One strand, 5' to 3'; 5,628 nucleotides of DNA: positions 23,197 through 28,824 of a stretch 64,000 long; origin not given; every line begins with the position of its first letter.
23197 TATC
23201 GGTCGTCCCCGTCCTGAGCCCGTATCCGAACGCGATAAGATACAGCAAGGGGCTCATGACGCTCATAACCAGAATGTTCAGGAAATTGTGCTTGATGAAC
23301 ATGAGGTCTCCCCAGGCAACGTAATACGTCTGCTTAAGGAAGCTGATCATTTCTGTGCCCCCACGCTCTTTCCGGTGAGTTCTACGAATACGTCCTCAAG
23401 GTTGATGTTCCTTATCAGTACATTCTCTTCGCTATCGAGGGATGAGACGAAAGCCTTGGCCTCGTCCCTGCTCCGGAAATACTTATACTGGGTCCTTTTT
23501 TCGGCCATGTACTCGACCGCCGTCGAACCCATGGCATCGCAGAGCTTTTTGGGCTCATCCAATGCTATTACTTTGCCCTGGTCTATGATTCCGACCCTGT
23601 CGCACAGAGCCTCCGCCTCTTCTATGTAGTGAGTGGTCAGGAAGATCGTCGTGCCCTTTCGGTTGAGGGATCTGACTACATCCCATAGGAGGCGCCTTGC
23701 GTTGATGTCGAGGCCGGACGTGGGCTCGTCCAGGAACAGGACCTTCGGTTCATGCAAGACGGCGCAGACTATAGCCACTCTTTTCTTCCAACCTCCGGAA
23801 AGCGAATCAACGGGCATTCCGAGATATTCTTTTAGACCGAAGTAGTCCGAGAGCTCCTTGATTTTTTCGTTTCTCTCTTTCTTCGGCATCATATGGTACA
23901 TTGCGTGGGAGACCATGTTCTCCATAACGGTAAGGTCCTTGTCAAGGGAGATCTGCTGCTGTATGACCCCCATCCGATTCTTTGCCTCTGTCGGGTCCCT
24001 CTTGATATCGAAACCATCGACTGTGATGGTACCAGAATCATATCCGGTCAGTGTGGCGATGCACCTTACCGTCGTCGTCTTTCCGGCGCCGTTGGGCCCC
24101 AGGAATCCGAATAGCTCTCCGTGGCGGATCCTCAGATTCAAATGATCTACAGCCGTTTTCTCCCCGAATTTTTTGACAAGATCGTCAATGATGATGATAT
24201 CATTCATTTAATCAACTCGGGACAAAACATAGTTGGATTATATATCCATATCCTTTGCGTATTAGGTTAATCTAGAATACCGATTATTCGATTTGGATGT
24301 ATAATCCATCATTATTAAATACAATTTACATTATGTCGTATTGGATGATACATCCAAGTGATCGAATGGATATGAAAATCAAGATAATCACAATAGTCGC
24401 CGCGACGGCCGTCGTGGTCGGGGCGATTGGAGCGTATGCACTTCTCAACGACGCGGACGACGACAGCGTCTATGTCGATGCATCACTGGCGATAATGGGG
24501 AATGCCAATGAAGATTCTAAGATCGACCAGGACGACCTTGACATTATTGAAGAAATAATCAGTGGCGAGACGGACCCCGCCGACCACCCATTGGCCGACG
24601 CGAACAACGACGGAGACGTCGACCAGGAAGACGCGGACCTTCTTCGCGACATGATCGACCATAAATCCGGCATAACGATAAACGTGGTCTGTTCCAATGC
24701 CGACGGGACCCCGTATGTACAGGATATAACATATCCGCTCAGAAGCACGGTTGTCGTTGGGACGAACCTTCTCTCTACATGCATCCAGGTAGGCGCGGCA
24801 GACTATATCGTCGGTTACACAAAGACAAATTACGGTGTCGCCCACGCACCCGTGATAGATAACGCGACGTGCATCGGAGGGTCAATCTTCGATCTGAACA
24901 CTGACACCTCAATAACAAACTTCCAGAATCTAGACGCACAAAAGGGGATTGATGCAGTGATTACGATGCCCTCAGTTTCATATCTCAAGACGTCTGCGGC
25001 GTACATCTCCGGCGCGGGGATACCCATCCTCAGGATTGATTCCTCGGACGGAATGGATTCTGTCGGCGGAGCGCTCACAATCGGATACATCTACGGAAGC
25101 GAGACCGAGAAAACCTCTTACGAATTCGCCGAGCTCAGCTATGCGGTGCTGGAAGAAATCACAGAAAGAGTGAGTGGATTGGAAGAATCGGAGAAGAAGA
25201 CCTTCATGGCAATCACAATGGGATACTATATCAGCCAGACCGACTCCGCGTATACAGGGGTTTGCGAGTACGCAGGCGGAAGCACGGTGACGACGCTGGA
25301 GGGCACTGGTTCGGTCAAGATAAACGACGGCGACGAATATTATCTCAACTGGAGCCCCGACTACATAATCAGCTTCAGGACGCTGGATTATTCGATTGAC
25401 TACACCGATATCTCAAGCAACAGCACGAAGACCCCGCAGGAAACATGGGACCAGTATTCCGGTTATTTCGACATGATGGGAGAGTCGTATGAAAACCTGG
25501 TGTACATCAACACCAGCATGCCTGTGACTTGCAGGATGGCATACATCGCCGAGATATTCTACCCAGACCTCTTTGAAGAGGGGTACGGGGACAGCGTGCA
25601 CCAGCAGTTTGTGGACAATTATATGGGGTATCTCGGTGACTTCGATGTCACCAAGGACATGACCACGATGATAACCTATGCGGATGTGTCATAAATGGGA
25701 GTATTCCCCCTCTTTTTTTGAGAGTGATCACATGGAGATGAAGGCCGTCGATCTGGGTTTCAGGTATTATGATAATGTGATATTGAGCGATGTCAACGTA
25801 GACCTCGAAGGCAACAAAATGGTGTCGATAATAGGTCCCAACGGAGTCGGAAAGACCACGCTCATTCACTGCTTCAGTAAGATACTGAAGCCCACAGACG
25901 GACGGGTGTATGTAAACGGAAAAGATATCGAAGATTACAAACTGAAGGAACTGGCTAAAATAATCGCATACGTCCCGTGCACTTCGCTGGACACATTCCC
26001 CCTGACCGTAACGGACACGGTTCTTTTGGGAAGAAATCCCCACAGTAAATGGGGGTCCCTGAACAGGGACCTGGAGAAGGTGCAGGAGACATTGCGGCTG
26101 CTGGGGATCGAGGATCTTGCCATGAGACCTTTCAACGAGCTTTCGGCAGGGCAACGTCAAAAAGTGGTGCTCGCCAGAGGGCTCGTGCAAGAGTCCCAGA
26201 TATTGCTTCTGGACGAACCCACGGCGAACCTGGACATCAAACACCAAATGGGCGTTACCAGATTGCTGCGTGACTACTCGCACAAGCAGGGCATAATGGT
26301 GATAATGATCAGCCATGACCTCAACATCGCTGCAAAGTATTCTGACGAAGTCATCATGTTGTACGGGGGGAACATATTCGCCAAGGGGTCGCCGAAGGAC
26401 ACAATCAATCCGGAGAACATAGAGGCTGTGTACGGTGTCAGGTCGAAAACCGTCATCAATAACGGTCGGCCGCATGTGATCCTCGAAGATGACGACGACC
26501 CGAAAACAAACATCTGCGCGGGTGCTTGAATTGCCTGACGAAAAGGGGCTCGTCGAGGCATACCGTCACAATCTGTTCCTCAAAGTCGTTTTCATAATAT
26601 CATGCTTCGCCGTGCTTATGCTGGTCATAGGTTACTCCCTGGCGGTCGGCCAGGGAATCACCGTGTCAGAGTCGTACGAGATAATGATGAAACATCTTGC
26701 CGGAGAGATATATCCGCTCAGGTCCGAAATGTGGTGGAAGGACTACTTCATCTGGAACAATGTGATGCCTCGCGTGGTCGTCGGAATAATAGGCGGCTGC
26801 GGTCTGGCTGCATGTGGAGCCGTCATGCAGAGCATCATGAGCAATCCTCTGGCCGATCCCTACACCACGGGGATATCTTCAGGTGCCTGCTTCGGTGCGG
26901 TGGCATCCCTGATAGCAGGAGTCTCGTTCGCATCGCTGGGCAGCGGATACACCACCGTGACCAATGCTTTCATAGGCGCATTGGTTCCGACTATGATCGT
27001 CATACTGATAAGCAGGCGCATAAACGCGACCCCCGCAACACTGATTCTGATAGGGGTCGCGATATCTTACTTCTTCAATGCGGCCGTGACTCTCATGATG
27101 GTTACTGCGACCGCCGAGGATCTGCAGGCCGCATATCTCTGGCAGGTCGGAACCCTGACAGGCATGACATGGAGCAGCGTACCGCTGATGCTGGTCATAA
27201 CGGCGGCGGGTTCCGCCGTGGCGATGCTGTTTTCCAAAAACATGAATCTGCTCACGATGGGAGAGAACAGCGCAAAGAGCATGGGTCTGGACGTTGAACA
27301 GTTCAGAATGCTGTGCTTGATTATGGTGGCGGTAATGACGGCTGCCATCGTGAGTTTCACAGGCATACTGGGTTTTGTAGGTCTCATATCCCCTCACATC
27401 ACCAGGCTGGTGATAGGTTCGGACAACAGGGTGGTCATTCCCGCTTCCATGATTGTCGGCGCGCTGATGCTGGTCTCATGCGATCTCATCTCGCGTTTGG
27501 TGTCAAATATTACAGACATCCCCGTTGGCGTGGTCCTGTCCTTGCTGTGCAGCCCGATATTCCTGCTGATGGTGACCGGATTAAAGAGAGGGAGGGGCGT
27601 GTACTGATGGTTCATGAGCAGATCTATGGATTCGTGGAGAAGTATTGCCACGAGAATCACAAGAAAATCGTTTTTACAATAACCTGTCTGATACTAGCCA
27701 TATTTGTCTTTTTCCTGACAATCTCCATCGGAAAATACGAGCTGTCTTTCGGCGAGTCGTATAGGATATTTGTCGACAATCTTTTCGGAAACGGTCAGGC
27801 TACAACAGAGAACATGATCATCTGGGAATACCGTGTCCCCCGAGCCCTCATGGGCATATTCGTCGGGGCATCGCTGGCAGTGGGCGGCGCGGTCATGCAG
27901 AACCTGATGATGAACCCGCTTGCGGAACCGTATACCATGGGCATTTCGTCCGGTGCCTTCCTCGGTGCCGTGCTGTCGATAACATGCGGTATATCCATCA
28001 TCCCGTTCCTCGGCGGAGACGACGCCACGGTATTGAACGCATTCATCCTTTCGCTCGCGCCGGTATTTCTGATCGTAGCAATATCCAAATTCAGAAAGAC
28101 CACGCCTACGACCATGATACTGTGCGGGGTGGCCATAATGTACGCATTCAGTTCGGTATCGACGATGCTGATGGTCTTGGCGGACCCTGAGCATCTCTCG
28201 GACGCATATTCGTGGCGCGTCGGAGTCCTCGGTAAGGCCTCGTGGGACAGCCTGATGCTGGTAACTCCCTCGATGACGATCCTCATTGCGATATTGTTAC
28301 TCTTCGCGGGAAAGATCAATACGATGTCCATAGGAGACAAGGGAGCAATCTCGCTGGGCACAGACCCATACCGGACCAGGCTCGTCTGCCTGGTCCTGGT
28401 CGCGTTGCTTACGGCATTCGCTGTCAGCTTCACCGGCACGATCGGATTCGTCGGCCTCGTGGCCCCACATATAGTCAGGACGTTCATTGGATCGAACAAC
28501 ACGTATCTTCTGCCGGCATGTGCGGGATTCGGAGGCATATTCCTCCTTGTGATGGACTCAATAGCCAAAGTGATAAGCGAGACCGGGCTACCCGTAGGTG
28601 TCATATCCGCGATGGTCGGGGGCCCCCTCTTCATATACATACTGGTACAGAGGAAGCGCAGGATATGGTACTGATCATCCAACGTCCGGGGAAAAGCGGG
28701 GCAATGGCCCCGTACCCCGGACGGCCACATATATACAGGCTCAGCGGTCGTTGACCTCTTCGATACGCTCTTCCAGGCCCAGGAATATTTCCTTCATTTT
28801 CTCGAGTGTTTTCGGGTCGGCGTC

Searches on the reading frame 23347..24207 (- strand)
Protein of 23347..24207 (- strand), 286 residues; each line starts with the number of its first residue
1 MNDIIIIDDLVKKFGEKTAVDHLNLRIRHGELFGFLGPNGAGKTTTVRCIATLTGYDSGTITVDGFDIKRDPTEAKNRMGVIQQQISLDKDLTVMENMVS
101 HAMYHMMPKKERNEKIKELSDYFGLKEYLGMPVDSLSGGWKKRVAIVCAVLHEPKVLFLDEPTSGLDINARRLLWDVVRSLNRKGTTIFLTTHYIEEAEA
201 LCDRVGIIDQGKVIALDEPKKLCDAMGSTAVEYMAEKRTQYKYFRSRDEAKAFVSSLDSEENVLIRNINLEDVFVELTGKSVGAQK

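Call 3: search_protein_families(library=pfam, proteins=[window:23347-24207:-])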
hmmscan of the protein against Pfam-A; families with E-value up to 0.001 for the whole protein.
window:23347-24207:- (286 aa): 4 families
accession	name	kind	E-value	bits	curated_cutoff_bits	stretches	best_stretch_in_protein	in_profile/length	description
PF00005.33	ABC_tran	-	1.4e-32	113.6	25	1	21-164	2-137/137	ABC transporter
PF13304.12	AAA_21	-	2.4e-13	51.3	27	1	110-193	211-298/304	AAA domain, putative AbiEii toxin, Type IV TA system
PF13476.12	AAA_23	-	5.5e-05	24.3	27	1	30-89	19-78/201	AAA domain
PF13175.12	AAA_15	-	0.00018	21.7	32.1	0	35-115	28-118/374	AAA ATPase domain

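Call 4: search_protein_families(library=ncbifam, proteins=[window:23347-24207:-])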
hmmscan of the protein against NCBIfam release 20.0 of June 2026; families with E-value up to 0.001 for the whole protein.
window:23347-24207:- (286 aa): 190 families (the best 25 are shown)
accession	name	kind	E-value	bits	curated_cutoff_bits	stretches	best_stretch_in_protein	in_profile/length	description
TIGR01188.1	drrA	subfamily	8.7e-84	281.3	312.45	1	12-251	1-240/302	daunorubicin resistance ABC transporter, ATP-binding protein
NF010060.0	PRK13537.1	equivalog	7.1e-64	215.6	521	1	4-238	15-250/314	nodulation factor ABC transporter ATP-binding protein NodI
NF033858.1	ABC2_perm_RbbA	equivalog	1.3e-63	215.3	1050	1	4-232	266-494/909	ribosome-associated ATPase/putative transporter RbbA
NF010059.0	PRK13536.1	equivalog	4e-63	213.2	549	1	7-232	46-272/342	nodulation factor ABC transporter ATP-binding protein NodI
TIGR03864.1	PQQ_ABC_ATP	hypoth_equivalog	6.9e-60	202.4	302.25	1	6-234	3-231/236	ABC transporter, ATP-binding subunit, PQQ-dependent alcohol dehydrogenase system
TIGR01288.1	nodI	equivalog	4.1e-59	200.1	424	1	8-232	8-233/303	nodulation factor ABC transporter ATP-binding protein NodI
TIGR03522.1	GldA_ABC_ATP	equivalog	5.7e-52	177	402.6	1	5-251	3-248/301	gliding motility-associated ABC transporter ATP-binding subunit GldA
TIGR04406.1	LPS_export_lptB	equivalog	2.2e-44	151.6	240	1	5-225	2-225/239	LPS export ABC transporter ATP-binding protein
TIGR03265.1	PhnT2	equivalog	5.5e-44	150.8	457.7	1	3-225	3-225/353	putative 2-aminoethylphosphonate ABC transporter ATP-binding protein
NF006987.0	PRK09452.1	equivalog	3e-43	147.9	482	1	3-224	16-237/378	spermidine/putrescine ABC transporter ATP-binding protein PotA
TIGR00968.1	3a0106s01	subfamily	7e-43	146.8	342.75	1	5-231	1-227/237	sulfate ABC transporter ATP-binding protein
TIGR03740.1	galliderm_ABC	subfamily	6.1e-41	140.5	309.75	1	7-216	3-205/223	lantibiotic protection ABC transporter ATP-binding subunit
NF008513.0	PRK11432.1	equivalog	3.2e-40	138.1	496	1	2-234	4-237/351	ferric ABC transporter ATP-binding protein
NF040933.2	ABC_arch_GlcV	equivalog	1.3e-39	136.1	450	1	5-231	3-238/357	glucose ABC transporter ATP-binding protein GlcV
NF040840.2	tungstate_WtpC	equivalog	1.4e-39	136.3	440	1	5-221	2-217/347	tungstate ABC transporter ATP-binding protein WtpC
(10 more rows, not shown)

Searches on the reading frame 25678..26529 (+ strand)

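Call 3: search_protein_families(library=pfam, proteins=[window:25678-26529:+])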
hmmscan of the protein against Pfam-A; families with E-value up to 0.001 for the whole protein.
window:25678-26529:+ (283 aa): 8 families
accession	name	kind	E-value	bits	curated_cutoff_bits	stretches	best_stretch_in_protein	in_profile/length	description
PF00005.33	ABC_tran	-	1.9e-30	106.7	25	1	36-183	1-137/137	ABC transporter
PF13304.12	AAA_21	-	1.9e-09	38.5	27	1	134-217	220-302/304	AAA domain, putative AbiEii toxin, Type IV TA system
PF02463.25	SMC_N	-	1.4e-06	28.3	40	1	46-219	24-205/220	RecF/RecN/SMC N terminal domain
PF13476.12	AAA_23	-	1.2e-05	26.5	27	1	27-67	6-40/201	AAA domain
PF13555.12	AAA_29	-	5.5e-05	23.3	27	1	39-77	17-52/61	P-loop containing region of AAA domain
PF13175.12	AAA_15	-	7e-05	23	32.1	0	36-74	14-55/374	AAA ATPase domain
PF13173.12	AAA_14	-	8.8e-05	23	27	1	46-93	2-49/129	AAA domain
PF13191.12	AAA_16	-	0.00022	22.2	32.6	1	46-96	23-64/167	AAA ATPase domain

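Call 4: search_protein_families(library=ncbifam, proteins=[window:25678-26529:+])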
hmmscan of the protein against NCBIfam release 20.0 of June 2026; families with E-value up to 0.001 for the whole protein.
window:25678-26529:+ (283 aa): 189 families (the best 25 are shown)
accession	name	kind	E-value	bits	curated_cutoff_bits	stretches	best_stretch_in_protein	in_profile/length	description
NF010068.0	PRK13548.1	equivalog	1e-64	218.2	261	1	19-259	4-247/261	heme ABC transporter ATP-binding protein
NF008409.0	PRK11231.1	equivalog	4.6e-60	203.1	375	1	19-258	1-241/255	Fe(3+) dicitrate ABC transporter ATP-binding protein FecE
TIGR03873.1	F420-0_ABC_ATP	hypoth_equivalog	4e-58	196.7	372.4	1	22-259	3-241/256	putative F420-0 ABC transporter ATP-binding protein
NF007082.0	PRK09536.1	equivalog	1e-54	186.2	537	1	23-258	6-242/402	corrinoid ABC transporter ATPase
NF007606.0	PRK10253.1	equivalog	4.9e-50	170.4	497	1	24-258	11-247/266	iron-enterobactin ABC transporter ATP-binding protein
NF007863.0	PRK10575.1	equivalog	7.2e-49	166.4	433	1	22-255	13-248/265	Fe3+-hydroxamate ABC transporter ATP-binding protein FhuC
NF053840.1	MnTportMntADein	equivalog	2e-47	161.8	400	1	22-254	3-231/240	manganese ABC transporter ATP-binding protein MntA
NF052485.1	sider_ATP_EitC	equivalog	1e-43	149.6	485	1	19-261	1-241/251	siderophore ABC transporter ATP-binding protein EitC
NF040873.1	AztA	equivalog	2.3e-42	144.7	220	1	30-226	2-190/191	zinc ABC transporter ATP-binding protein AztA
NF010067.0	PRK13547.1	equivalog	7.2e-41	140.2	374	1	31-263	12-264/272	heme ABC transporter ATP-binding protein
TIGR02315.1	ABC_phnC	equivalog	1.1e-40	139.6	266.1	1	26-253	7-243/243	phosphonate ABC transporter ATP-binding protein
NF002981.0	PRK03695.1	equivalog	2.7e-40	138.3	281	1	36-269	16-251/253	vitamin B12 ABC transporter ATP-binding protein BtuD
TIGR04521.1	ECF_ATPase_2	equivalog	4e-39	134.4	330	1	33-246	18-236/279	energy-coupling factor transporter ATPase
TIGR02857.1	CydD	equivalog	1.6e-36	126.3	435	1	17-227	318-528/529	thiol reductant ABC exporter subunit CydD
NF043075.1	MMSYN1_0197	equivalog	1.6e-36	126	550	1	27-252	9-231/341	spermidine/putrescine ABC transporter ATP-binding protein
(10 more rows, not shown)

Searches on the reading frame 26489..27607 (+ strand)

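Call 3: search_protein_families(library=pfam, proteins=[window:26489-27607:+])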
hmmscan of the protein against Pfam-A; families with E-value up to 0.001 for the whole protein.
window:26489-27607:+ (372 aa): 2 families
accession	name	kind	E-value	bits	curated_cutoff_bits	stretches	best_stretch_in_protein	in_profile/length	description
PF01032.23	FecCD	-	1.8e-80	270.7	26.5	1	43-362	2-309/311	FecCD transport family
PF00950.22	ABC-3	-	2.4e-07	31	20.1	1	141-362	42-255/258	ABC 3 transport family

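Call 4: search_protein_families(library=ncbifam, proteins=[window:26489-27607:+])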
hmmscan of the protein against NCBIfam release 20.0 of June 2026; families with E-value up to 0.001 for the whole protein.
window:26489-27607:+ (372 aa): 16 families
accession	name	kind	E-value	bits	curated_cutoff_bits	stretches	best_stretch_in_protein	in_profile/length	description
NF007081.0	PRK09535.1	equivalog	2.6e-65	221.1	461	1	91-362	94-358/366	vitamin B12 ABC transporter permease BtuC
NF003001.0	PRK03784.1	equivalog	6.5e-60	203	334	1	65-362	30-325/332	vitamin B12 ABC transporter permease BtuC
TIGR03869.1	F420-0_ABCperm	hypoth_equivalog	4.4e-58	197.1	437.35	1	57-364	17-320/325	putative F420-0 ABC transporter permease subunit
NF007871.0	PRK10577.2-2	equivalog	2e-57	195.2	899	1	34-363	358-674/679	Fe(3+)-hydroxamate ABC transporter permease FhuB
NF007866.0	PRK10577.1-2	equivalog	1.8e-55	188.5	554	1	78-366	47-332/666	Fe(3+)-hydroxamate ABC transporter permease FhuB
NF007872.0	PRK10577.2-3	equivalog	5.7e-52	177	727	1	84-363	54-329/676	Fe(3+)-hydroxamate ABC transporter permease FhuB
NF007867.0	PRK10577.1-3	subfamily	4.8e-51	173.9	849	1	87-363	431-703/710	Fe(3+)-hydroxamate ABC transporter permease FhuB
NF008407.0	PRK11228.1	equivalog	3.4e-47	161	396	1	84-362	50-326/330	iron-dicitrate ABC transporter permease FecC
NF007299.0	PRK09777.1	equivalog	9.3e-47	159.8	406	1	84-362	43-314/318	Fe(3+) dicitrate ABC transporter permease subunit FecD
NF007873.0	PRK10577.2-4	equivalog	8.8e-40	137.1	1012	1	90-365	373-643/646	Fe(3+)-hydroxamate ABC transporter permease FhuB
NF007759.0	PRK10440.1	equivalog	2.6e-39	135.4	422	1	89-360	56-320/330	iron-enterobactin ABC transporter permease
NF007760.0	PRK10441.1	equivalog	2.6e-39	135.3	428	1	34-367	11-331/335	Fe(3+)-siderophore ABC transporter permease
NF007868.0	PRK10577.1-5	equivalog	1.3e-37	129.7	943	1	88-366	58-332/666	Fe(3+)-hydroxamate ABC transporter permease FhuB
NF007870.0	PRK10577.2-1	equivalog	5.1e-35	121.2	1355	1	50-362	368-670/678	Fe(3+)-hydroxamate ABC transporter permease FhuB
NF007869.0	PRK10577.1-6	equivalog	8.2e-32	110.4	954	1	92-361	426-690/703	Fe(3+)-hydroxamate ABC transporter permease FhuB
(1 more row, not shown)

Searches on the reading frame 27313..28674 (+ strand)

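Call 3: search_protein_families(library=pfam, proteins=[window:27313-28674:+])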
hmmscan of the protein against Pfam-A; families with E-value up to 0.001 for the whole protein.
window:27313-28674:+ (453 aa): 1 family
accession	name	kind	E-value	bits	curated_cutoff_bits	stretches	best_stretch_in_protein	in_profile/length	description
PF01032.23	FecCD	-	3.9e-83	279.5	26.5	1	129-445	2-310/311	FecCD transport family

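Call 4: search_protein_families(library=ncbifam, proteins=[window:27313-28674:+])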
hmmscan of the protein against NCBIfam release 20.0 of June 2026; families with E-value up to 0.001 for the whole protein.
window:27313-28674:+ (453 aa): 16 families
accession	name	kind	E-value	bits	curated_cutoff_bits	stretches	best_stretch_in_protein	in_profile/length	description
TIGR03869.1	F420-0_ABCperm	hypoth_equivalog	1.1e-62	212.2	437.35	1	133-449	6-323/325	putative F420-0 ABC transporter permease subunit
NF007081.0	PRK09535.1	equivalog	7.5e-61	206.5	461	1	154-448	75-362/366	vitamin B12 ABC transporter permease BtuC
NF003001.0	PRK03784.1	equivalog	2.6e-59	201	334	1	120-449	16-330/332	vitamin B12 ABC transporter permease BtuC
NF007866.0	PRK10577.1-2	equivalog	2.7e-57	194.5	554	1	122-448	11-332/666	Fe(3+)-hydroxamate ABC transporter permease FhuB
NF007299.0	PRK09777.1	equivalog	5.5e-55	186.9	406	1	118-447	2-317/318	Fe(3+) dicitrate ABC transporter permease subunit FecD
NF007867.0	PRK10577.1-3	subfamily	1.5e-54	185.6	849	2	136-372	54-279/710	Fe(3+)-hydroxamate ABC transporter permease FhuB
NF007872.0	PRK10577.2-3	equivalog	2e-51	175.2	727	1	160-448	48-332/676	Fe(3+)-hydroxamate ABC transporter permease FhuB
NF007871.0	PRK10577.2-2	equivalog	4.4e-51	174.2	899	1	119-448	355-677/679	Fe(3+)-hydroxamate ABC transporter permease FhuB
NF008407.0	PRK11228.1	equivalog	1.5e-50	172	396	1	154-447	38-329/330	iron-dicitrate ABC transporter permease FecC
NF007760.0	PRK10441.1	equivalog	4.3e-46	157.6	428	1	117-449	8-330/335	Fe(3+)-siderophore ABC transporter permease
NF007870.0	PRK10577.2-1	equivalog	1.4e-42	146.2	1355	1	118-445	11-328/678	Fe(3+)-hydroxamate ABC transporter permease FhuB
NF007759.0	PRK10440.1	equivalog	1.6e-40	139.4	422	1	123-450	10-329/330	iron-enterobactin ABC transporter permease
NF007873.0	PRK10577.2-4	equivalog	1.3e-39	136.5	1012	1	121-446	330-642/646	Fe(3+)-hydroxamate ABC transporter permease FhuB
NF007868.0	PRK10577.1-5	equivalog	1e-32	113.4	943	1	126-446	14-330/666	Fe(3+)-hydroxamate ABC transporter permease FhuB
NF007869.0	PRK10577.1-6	equivalog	5.7e-32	111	954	1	148-444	50-343/703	Fe(3+)-hydroxamate ABC transporter permease FhuB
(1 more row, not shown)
